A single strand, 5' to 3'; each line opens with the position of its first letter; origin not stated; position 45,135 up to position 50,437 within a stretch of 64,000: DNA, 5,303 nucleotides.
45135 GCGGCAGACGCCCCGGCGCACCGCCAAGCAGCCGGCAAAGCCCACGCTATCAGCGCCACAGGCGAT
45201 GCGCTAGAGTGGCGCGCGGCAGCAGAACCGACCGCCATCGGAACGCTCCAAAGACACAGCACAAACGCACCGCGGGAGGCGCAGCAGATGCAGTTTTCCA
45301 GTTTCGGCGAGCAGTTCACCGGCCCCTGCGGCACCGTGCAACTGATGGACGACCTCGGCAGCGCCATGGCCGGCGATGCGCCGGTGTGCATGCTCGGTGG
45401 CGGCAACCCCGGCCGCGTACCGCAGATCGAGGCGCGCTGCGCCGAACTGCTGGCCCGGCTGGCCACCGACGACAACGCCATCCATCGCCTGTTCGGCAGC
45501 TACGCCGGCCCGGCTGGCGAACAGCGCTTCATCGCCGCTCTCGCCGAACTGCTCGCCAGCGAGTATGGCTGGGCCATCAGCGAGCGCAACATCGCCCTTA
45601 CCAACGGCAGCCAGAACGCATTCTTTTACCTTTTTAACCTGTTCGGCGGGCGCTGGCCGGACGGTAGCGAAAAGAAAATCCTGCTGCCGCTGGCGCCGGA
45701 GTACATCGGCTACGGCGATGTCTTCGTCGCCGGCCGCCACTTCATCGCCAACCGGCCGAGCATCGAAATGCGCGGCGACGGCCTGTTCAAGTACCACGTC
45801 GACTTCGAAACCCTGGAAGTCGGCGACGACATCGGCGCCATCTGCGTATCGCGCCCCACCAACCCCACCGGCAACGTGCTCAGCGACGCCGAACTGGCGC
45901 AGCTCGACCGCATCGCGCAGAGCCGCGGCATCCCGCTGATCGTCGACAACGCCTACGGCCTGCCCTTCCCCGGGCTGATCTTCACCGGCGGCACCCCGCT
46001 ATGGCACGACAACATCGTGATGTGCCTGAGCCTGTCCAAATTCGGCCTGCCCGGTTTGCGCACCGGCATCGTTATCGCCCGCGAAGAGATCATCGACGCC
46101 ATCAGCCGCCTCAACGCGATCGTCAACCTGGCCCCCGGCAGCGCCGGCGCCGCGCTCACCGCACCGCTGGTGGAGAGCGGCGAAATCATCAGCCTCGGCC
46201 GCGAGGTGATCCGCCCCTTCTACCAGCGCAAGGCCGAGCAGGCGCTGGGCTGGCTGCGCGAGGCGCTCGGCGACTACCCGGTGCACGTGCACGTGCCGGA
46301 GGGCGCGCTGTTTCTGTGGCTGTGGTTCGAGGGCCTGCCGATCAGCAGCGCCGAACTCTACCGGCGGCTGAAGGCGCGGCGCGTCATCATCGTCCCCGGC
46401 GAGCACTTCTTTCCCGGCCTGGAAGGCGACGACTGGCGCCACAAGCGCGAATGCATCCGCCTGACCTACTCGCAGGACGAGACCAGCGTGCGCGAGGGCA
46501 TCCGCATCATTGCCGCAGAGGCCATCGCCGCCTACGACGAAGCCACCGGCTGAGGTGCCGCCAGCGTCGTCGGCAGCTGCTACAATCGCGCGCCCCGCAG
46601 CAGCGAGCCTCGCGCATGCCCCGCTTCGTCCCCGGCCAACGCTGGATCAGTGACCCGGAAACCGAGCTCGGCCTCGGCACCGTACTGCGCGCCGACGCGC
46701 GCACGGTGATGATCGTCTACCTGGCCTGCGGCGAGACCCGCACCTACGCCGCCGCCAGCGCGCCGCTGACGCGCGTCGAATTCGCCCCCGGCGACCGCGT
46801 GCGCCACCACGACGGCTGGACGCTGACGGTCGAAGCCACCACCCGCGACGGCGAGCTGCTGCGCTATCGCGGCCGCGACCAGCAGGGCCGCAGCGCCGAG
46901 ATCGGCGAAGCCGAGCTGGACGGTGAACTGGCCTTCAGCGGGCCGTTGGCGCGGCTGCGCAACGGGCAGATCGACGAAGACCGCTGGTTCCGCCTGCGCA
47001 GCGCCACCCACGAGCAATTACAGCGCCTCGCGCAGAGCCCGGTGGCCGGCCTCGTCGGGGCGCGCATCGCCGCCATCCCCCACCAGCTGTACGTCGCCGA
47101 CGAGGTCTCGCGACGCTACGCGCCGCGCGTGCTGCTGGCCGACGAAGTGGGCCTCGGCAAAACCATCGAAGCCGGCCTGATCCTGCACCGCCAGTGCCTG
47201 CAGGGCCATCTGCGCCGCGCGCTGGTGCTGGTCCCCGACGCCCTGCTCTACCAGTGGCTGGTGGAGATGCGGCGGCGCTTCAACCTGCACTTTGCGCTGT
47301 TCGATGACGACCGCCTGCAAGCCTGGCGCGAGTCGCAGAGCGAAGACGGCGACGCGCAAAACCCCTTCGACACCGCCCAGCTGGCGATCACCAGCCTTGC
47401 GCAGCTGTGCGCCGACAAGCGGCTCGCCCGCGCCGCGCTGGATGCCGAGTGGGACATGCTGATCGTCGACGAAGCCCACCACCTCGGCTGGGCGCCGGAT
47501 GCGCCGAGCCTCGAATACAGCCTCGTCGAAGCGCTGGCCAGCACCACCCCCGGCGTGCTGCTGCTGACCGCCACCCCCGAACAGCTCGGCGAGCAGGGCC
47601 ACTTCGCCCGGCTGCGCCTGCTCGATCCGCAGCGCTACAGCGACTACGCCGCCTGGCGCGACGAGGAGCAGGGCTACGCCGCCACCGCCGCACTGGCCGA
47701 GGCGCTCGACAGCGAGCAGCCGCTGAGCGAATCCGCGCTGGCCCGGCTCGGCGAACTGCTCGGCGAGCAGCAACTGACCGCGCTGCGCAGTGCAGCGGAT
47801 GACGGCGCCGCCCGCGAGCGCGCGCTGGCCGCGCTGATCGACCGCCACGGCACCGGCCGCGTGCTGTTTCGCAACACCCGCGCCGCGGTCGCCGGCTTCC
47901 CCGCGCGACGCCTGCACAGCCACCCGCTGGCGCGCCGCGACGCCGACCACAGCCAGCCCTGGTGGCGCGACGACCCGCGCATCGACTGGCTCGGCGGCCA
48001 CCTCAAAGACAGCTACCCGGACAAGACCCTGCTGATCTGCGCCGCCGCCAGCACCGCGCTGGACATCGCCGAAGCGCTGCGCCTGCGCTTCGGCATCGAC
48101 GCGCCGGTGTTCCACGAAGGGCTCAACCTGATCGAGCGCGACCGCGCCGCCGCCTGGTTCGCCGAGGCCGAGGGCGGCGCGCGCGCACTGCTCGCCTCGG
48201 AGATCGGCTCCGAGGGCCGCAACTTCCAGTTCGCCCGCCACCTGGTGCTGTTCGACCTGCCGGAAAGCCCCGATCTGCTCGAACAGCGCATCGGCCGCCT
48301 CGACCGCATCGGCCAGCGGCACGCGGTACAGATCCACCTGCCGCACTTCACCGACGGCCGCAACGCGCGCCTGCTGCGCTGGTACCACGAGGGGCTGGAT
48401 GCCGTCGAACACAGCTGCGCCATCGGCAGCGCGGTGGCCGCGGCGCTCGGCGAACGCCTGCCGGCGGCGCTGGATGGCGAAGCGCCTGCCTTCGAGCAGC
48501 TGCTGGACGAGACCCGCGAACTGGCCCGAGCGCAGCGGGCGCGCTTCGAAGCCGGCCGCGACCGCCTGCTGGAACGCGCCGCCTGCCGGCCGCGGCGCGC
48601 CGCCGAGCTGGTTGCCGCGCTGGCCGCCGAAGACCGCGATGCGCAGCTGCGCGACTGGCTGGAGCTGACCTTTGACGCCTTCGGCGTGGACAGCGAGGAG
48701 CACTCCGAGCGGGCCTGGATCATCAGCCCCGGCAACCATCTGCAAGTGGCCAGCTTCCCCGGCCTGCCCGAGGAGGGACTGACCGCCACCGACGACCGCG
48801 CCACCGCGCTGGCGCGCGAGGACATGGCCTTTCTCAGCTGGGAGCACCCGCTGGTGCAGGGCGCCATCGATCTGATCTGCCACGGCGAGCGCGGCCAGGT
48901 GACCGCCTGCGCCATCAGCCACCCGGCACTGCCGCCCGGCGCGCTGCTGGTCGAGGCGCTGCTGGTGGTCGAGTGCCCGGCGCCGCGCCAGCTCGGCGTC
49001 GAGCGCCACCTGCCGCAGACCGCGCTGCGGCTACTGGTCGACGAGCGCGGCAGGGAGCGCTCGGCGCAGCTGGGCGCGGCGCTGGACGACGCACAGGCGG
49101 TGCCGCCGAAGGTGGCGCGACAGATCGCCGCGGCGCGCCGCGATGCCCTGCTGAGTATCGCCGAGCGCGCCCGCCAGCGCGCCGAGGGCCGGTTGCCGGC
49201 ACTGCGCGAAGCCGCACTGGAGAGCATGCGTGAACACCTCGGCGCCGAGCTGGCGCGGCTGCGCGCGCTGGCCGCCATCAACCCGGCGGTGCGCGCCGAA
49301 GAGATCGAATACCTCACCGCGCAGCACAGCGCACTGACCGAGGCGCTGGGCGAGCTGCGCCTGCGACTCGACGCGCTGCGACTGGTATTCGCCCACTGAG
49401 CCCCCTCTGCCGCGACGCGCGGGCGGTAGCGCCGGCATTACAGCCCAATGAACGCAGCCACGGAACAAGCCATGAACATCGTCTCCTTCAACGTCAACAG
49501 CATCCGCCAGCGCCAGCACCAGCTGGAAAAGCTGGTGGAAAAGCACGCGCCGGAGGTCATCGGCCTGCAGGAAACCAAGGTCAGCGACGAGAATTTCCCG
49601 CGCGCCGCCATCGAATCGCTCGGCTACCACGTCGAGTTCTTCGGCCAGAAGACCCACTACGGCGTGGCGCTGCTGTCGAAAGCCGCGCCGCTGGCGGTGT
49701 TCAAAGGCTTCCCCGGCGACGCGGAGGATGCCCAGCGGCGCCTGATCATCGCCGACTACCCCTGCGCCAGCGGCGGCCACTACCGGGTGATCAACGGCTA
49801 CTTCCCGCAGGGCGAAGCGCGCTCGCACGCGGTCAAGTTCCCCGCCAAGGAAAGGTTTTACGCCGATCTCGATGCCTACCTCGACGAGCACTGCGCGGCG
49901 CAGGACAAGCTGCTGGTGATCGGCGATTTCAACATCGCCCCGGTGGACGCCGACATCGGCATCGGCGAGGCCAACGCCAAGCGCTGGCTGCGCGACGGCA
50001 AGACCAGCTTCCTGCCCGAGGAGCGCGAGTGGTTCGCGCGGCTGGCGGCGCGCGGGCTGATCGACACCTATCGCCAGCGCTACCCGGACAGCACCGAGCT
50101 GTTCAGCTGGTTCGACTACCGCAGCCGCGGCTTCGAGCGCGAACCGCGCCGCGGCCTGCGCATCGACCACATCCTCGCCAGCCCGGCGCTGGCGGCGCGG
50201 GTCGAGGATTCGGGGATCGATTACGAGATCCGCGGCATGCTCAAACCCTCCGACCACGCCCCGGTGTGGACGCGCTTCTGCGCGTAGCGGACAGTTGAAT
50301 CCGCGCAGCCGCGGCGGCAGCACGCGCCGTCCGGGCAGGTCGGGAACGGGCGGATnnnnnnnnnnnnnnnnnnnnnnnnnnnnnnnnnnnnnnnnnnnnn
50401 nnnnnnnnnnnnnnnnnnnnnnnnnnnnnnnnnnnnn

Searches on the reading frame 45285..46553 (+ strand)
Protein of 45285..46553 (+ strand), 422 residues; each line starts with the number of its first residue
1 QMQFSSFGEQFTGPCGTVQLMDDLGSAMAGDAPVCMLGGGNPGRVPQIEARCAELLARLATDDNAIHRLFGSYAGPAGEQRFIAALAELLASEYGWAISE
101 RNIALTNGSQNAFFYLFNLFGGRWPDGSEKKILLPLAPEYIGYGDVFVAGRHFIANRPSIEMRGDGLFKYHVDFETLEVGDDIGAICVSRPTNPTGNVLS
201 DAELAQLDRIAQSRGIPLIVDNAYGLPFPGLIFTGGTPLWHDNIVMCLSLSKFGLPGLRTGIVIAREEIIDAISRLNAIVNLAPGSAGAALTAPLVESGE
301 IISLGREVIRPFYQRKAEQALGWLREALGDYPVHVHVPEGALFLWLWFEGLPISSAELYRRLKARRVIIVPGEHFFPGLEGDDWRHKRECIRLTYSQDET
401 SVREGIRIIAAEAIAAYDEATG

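Call 3: search_protein_families(library=pfam, proteins=[window:45285-46553:+], max_evalue=0.01)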
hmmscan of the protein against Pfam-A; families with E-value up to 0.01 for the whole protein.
window:45285-46553:+ (422 aa): 1 family
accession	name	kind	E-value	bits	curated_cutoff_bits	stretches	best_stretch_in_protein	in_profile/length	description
PF00155.27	Aminotran_1_2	-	2.4e-21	76.8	19.7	1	61-407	26-359/361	Aminotransferase class I and II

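Call 5: search_protein_families(library=ncbifam, proteins=[window:45285-46553:+], max_evalue=0.01)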
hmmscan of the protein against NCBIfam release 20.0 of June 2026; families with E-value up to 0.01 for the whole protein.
window:45285-46553:+ (422 aa): 62 families (the best 25 are shown)
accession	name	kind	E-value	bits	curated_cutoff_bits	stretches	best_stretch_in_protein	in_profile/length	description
NF006964.0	PRK09440.1-2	equivalog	5e-181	602.1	467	1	2-419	1-416/417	valine--pyruvate transaminase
NF006965.0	PRK09440.1-3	equivalog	4.3e-163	543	754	1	2-419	1-429/430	valine--pyruvate transaminase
NF006966.0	PRK09440.1-4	equivalog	1.1e-158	528.4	640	1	2-420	1-416/417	valine--pyruvate transaminase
NF006963.0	PRK09440.1-1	equivalog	9.5e-143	476.2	813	1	2-420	1-416/417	valine--pyruvate transaminase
NF006967.0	PRK09440.1-5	equivalog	1.9e-124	415.6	402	1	3-418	5-420/424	valine--pyruvate transaminase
NF041364.1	GntC_guanitoxin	equivalog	3.1e-27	95.4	415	1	59-407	19-351/356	guanitoxin biosynthesis PLP-dependent (S)-gamma-hydroxy-L-arginine cyclodehydratase GntC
NF005732.0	PRK07550.1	equivalog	1.8e-21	76.7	366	1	54-394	52-368/389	aminotransferase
TIGR01140.1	L_thr_O3P_dcar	equivalog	8.7e-19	67.8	290.55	1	84-374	51-304/331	threonine-phosphate decarboxylase CobD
NF005305.0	PRK06836.1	equivalog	1.1e-17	64.4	376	1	30-404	32-382/396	pyridoxal phosphate-dependent aminotransferase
NF006514.0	PRK08960.1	equivalog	3.3e-16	59.1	554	1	73-411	65-383/388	pyridoxal phosphate-dependent aminotransferase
TIGR01141.1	hisC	equivalog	1.1e-15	57.4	276.55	1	85-293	59-252/349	histidinol-phosphate transaminase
NF005744.0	PRK07568.1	subfamily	1e-14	54.2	389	1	72-419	61-395/398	pyridoxal phosphate-dependent aminotransferase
NF052290.2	MocR_like_YczR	exception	3.6e-14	52.3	487.4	1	174-411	228-456/458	MocR-like transcription factor YczR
NF004854.0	PRK06207.1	subfamily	4.2e-14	52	464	1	186-410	182-397/405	pyridoxal phosphate-dependent aminotransferase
NF004770.0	PRK06108.1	subfamily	1.7e-13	50.1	422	1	73-407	69-386/396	pyridoxal phosphate-dependent aminotransferase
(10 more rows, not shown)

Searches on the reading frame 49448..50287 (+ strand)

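Call 73: search_protein_families(library=pfam, proteins=[window:49448-50287:+], max_evalue=0.00001)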
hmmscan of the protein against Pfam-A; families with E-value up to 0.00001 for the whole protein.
window:49448-50287:+ (279 aa): 1 family
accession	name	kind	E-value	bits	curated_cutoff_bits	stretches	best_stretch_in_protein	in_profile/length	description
PF03372.29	Exo_endo_phos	-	1e-31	110.8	24.5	1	12-270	1-225/225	Endonuclease/Exonuclease/phosphatase family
